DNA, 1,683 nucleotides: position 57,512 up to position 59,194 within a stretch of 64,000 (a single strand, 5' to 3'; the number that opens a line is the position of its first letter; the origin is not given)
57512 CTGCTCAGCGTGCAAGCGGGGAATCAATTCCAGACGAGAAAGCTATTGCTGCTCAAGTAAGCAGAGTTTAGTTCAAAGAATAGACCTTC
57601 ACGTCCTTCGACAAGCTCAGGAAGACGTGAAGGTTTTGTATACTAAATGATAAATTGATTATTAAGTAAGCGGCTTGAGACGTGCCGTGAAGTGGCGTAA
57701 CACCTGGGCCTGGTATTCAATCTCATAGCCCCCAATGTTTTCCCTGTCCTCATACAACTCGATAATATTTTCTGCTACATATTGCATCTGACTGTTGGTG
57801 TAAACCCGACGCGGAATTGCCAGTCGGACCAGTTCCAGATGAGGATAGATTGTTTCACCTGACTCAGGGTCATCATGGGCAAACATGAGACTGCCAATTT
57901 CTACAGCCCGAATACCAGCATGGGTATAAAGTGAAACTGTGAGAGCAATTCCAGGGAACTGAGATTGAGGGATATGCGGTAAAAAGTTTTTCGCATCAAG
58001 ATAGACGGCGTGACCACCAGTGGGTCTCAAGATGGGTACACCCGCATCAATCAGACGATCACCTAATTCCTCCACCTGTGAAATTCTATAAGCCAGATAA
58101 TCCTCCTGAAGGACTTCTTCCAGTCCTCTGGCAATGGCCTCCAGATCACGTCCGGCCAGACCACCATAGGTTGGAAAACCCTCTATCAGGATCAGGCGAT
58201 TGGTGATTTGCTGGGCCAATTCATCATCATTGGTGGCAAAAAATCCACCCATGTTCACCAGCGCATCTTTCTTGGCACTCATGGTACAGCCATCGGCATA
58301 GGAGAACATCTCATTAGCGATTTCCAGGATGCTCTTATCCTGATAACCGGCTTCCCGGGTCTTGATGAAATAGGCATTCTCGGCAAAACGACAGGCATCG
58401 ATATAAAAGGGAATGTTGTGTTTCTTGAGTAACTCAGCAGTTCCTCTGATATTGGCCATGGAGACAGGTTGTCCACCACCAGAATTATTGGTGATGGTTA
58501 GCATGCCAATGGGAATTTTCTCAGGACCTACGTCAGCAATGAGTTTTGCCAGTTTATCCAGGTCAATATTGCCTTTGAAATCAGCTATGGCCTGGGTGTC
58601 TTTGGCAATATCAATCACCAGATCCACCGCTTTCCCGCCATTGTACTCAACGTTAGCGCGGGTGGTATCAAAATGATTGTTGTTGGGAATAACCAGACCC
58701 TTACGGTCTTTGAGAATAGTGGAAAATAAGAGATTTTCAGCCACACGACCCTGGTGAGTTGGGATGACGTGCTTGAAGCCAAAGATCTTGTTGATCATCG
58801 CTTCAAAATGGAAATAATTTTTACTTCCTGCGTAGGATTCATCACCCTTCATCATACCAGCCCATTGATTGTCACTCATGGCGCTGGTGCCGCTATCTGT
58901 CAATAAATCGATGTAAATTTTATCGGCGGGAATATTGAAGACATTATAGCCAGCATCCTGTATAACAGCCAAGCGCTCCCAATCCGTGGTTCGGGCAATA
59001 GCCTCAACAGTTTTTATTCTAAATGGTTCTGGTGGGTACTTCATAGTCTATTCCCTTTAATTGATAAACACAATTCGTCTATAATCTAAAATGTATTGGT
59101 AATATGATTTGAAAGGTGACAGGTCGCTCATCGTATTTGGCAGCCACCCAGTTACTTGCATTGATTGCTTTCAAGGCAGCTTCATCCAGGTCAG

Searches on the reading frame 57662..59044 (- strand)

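Call 68: search_protein_families(library=pfam, proteins=[window:57662-59044:-], max_evalue=0.00001)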
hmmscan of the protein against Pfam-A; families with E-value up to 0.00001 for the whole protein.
window:57662-59044:- (460 aa): 1 family
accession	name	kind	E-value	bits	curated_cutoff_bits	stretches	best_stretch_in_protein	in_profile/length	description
PF01212.27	Beta_elim_lyase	-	4.5e-80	269.5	27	1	46-425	1-287/288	Beta-eliminating lyase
